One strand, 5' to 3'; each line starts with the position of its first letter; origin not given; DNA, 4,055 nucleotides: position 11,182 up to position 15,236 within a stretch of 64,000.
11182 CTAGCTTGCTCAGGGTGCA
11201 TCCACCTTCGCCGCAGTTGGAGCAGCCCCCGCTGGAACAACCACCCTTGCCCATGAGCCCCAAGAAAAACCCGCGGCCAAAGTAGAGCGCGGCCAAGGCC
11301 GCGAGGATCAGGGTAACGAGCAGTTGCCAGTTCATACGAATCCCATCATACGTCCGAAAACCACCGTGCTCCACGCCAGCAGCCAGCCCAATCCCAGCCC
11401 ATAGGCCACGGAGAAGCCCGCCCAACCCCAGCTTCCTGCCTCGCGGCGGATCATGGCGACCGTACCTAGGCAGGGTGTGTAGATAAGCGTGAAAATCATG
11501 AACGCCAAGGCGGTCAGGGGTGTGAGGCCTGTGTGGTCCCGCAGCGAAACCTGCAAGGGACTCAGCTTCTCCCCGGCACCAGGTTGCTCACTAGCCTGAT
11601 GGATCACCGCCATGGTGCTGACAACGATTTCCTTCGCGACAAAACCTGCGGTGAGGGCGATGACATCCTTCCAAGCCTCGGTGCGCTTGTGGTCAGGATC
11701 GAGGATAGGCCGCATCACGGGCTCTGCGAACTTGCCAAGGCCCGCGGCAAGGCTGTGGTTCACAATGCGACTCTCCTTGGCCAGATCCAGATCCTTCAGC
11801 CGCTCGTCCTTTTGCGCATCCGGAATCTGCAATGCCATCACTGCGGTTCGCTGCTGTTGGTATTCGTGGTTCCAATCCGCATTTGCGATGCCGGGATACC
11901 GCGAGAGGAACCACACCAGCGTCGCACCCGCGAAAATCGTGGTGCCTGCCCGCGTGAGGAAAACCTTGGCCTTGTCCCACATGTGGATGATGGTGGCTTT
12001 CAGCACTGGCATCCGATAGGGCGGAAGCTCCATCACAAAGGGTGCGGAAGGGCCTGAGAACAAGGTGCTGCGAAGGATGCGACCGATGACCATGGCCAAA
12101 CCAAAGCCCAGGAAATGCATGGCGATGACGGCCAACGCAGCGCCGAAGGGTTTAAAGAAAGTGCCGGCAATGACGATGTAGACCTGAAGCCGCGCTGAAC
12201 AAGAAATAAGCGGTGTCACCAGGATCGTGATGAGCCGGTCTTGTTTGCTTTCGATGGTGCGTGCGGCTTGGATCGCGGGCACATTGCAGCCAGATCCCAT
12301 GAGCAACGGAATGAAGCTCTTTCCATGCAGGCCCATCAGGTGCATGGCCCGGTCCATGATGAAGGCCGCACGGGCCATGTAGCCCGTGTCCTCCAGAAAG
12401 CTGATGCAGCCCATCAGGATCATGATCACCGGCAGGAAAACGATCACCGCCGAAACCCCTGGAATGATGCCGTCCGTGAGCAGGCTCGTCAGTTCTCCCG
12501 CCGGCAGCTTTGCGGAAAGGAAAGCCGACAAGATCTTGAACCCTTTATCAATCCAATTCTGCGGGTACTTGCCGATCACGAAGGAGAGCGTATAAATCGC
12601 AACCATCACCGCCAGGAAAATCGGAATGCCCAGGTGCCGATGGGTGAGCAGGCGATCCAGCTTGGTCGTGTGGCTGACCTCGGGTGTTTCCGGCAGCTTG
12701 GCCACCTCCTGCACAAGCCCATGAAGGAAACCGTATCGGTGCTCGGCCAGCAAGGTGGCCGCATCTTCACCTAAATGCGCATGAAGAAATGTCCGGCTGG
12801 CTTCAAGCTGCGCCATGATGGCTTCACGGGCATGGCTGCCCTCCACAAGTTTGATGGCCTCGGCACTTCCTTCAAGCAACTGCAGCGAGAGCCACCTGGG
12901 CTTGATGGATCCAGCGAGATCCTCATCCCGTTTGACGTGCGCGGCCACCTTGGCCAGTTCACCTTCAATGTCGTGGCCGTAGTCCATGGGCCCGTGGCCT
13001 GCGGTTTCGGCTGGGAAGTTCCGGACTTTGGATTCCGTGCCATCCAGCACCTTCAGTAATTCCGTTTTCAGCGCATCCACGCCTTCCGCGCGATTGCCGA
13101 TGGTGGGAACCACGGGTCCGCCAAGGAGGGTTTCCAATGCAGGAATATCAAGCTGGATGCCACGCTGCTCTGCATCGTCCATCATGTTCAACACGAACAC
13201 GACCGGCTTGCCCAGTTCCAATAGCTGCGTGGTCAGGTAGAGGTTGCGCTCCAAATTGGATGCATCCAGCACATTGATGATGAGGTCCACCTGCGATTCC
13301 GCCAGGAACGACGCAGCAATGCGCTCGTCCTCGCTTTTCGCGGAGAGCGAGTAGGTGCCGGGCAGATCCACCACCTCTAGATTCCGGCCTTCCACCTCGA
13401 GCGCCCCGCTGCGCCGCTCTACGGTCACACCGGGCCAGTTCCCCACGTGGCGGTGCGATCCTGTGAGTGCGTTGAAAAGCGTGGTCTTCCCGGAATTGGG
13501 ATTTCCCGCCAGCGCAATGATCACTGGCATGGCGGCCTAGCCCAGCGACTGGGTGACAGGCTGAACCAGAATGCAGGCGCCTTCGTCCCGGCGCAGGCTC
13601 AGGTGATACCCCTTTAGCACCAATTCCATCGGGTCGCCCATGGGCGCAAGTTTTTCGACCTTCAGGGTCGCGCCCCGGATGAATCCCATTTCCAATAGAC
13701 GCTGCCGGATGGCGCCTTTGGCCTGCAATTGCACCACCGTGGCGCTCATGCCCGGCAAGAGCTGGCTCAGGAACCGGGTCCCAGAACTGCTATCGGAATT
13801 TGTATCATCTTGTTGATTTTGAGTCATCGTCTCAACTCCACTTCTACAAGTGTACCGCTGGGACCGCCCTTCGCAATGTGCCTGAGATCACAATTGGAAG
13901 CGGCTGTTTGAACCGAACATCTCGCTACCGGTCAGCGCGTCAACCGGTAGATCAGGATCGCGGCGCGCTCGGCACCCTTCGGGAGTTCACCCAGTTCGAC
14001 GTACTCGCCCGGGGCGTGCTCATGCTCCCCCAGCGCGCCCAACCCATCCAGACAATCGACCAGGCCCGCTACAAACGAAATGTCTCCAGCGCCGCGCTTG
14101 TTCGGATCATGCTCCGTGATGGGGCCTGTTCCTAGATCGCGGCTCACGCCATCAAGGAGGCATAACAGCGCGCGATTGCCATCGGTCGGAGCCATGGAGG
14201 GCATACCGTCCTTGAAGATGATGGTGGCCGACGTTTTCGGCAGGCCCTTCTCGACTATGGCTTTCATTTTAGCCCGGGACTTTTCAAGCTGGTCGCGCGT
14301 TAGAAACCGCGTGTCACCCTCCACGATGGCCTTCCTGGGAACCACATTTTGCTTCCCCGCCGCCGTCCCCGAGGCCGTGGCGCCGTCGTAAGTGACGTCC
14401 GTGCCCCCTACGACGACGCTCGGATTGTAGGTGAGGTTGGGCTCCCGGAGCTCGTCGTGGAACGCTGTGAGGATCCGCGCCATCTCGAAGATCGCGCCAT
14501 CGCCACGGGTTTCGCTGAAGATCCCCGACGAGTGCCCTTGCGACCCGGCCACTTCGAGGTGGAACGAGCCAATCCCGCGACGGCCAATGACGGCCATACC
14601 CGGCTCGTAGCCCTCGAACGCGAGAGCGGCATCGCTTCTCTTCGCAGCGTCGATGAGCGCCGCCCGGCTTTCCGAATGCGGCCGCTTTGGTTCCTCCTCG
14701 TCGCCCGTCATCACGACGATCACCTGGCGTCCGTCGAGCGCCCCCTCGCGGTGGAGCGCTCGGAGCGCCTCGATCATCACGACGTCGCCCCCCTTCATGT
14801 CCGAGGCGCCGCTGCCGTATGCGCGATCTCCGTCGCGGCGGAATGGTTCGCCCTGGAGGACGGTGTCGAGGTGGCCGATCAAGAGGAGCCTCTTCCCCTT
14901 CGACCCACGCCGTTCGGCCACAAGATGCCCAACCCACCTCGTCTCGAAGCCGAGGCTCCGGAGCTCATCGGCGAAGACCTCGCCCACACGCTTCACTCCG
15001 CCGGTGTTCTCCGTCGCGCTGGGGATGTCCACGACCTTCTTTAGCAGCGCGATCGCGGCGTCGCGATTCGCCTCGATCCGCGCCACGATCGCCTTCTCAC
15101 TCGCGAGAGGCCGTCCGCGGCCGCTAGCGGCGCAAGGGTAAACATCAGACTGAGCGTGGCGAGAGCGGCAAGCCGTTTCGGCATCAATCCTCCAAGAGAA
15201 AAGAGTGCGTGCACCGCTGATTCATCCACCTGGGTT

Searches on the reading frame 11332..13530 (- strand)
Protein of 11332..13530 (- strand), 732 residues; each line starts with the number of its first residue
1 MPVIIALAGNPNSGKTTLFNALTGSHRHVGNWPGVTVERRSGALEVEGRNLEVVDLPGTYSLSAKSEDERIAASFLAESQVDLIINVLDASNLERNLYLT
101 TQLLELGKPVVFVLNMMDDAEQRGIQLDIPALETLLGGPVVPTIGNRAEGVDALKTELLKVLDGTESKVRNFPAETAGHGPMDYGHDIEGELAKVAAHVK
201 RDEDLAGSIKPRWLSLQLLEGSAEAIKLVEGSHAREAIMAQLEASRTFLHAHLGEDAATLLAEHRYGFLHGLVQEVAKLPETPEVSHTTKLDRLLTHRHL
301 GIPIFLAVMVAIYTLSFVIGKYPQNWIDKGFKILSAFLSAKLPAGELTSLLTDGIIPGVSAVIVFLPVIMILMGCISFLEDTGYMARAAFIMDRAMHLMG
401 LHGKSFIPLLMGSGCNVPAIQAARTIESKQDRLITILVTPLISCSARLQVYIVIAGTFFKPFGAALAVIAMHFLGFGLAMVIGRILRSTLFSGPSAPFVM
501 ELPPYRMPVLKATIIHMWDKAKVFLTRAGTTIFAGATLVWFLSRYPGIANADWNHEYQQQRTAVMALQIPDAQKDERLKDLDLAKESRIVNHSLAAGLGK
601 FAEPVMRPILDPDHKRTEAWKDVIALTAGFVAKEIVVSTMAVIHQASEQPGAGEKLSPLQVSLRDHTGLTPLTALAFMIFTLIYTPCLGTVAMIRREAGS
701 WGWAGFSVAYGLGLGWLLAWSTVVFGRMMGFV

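Call 25: search_protein_families(library=pfam, proteins=[window:11332-13530:-], max_evalue=0.001)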
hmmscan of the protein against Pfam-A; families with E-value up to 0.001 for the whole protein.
window:11332-13530:- (732 aa): 8 families
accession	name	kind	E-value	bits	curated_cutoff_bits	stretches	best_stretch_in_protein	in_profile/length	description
PF02421.24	FeoB_N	-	1.6e-65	219.9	27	1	5-157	3-155/156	Ferrous iron transport protein B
PF07670.19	Gate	-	2.1e-42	144.2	29.6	2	362-458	1-104/104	Nucleoside recognition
PF01926.29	MMR_HSR1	-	1.6e-23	83.4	21.9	1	5-115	2-112/113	50S ribosome-binding GTPase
PF07664.17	FeoB_C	-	2.2e-18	66.2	26.6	1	468-520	1-54/54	Ferrous iron transport protein B C terminus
PF17910.6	FeoB_Cyto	-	1.8e-17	63.9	23.4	1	184-277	1-89/90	FeoB cytosolic helical domain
PF09439.16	SRPRB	-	2.8e-07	30.5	25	1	5-104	6-96/178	Signal recognition particle receptor beta subunit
PF00350.29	Dynamin_N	-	2.2e-05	25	27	0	48-116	100-167/168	Dynamin family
PF00009.33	GTP_EFTU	-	0.00056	20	26.5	0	33-153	53-177/188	Elongation factor Tu GTP binding domain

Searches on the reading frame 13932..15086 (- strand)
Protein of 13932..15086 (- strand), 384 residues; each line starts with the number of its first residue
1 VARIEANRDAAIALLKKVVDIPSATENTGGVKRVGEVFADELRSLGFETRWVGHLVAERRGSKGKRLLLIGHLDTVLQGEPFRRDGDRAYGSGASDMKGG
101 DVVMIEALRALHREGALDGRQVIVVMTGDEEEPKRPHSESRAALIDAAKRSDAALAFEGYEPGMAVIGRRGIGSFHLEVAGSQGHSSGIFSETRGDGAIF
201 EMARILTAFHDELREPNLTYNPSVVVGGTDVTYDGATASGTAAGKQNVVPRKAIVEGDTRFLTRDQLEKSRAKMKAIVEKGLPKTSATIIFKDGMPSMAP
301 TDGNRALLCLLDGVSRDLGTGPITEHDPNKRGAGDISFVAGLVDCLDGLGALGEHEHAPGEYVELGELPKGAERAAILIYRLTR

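Call 25: search_protein_families(library=pfam, proteins=[window:13932-15086:-], max_evalue=0.001)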
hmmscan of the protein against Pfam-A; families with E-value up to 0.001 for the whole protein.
window:13932-15086:- (384 aa): 3 families
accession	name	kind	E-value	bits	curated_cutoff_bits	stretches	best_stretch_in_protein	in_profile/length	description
PF01546.33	Peptidase_M20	-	8.7e-23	81.7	24.6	1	68-378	1-203/206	Peptidase family M20/M25/M40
PF07687.19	M20_dimer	-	8.4e-15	55.1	21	1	167-284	1-105/107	Peptidase dimerisation domain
PF04389.22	Peptidase_M28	-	2.6e-06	27.7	21.3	1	56-132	3-68/193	Peptidase family M28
